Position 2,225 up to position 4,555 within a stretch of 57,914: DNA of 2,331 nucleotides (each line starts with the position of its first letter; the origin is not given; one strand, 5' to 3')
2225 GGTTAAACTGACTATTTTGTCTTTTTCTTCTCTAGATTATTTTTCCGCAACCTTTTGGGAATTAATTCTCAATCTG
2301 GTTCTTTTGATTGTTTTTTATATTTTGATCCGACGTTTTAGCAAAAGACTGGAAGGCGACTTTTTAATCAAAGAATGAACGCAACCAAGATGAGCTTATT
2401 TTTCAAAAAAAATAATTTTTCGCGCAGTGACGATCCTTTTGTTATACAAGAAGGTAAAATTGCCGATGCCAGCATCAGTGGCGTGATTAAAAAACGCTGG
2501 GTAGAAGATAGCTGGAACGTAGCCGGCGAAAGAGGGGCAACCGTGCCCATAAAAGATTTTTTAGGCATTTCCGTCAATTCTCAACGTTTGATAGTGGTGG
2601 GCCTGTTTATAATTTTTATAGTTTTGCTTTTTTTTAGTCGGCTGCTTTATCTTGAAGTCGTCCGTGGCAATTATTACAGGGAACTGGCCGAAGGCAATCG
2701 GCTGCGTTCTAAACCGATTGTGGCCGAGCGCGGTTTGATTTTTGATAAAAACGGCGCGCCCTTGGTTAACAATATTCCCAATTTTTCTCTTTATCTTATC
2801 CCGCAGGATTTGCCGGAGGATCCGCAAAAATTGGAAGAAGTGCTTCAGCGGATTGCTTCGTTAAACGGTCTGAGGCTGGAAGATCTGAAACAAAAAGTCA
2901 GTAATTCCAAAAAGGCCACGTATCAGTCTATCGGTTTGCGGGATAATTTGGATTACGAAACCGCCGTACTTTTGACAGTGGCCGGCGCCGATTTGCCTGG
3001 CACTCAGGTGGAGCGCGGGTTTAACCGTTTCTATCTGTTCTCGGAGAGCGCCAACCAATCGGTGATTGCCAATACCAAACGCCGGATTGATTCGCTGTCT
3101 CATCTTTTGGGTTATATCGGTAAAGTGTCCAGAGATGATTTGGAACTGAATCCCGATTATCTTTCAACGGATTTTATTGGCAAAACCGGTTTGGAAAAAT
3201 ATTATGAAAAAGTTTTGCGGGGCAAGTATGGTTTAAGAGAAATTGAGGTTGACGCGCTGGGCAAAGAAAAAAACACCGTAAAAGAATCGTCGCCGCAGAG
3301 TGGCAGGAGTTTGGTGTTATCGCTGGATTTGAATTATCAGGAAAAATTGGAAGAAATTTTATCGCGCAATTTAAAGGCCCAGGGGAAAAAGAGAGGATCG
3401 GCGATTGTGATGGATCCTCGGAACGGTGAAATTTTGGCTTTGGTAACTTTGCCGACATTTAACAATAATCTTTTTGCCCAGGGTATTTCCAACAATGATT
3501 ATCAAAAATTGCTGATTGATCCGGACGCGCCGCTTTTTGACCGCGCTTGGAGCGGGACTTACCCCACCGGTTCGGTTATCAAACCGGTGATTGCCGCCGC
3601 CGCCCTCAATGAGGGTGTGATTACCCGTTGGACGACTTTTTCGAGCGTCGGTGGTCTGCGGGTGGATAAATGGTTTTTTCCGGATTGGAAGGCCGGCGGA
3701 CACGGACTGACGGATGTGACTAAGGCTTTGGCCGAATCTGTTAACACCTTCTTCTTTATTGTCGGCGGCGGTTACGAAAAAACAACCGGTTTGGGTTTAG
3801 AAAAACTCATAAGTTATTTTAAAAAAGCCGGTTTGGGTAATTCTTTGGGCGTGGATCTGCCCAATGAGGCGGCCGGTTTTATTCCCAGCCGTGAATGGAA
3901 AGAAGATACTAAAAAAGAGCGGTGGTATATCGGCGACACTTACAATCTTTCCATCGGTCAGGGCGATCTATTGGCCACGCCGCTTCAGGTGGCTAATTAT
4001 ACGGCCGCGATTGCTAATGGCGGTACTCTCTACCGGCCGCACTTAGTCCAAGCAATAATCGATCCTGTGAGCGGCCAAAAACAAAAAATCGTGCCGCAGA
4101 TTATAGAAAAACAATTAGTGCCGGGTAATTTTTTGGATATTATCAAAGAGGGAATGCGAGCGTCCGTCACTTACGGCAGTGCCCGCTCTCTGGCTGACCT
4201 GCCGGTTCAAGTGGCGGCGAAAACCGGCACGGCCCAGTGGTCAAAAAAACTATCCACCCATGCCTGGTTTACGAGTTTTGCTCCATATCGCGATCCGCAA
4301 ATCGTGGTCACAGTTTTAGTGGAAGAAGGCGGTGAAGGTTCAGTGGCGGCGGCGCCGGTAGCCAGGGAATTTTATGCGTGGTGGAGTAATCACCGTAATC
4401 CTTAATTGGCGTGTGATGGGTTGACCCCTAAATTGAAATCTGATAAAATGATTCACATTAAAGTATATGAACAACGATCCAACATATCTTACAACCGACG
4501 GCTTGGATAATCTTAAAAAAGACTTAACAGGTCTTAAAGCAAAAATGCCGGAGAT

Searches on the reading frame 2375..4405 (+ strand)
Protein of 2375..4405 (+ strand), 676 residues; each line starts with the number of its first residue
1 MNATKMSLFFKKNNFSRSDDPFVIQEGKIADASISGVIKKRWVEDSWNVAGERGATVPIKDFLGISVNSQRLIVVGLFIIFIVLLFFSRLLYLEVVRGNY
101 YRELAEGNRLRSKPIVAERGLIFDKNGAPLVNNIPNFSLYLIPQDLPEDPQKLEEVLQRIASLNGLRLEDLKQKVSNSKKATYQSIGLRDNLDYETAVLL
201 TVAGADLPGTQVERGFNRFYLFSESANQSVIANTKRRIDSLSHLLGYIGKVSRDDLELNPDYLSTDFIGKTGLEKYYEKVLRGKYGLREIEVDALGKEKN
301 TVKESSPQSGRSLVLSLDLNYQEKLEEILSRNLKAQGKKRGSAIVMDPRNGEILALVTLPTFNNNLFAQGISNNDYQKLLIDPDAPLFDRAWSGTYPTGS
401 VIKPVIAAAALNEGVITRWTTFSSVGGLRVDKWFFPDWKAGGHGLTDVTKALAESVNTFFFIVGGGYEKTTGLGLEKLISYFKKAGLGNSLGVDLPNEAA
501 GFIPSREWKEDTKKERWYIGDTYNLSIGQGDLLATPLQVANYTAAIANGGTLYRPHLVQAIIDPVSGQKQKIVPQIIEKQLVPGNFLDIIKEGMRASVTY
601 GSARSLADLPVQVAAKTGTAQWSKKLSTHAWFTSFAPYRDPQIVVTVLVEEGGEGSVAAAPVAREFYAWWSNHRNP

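Call 52: search_protein_families(library=pfam, proteins=[window:2375-4405:+], max_evalue=0.00001)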
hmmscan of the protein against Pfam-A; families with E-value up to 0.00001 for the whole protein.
window:2375-4405:+ (676 aa): 2 families
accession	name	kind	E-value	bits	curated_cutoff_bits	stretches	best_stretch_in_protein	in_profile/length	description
PF00905.27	Transpeptidase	-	1.3e-61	208.8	22.1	1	341-667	1-298/299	Penicillin binding protein transpeptidase domain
PF03717.20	PBP_dimer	-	5.3e-36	125.2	24.4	2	239-301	114-178/180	Penicillin-binding Protein dimerisation domain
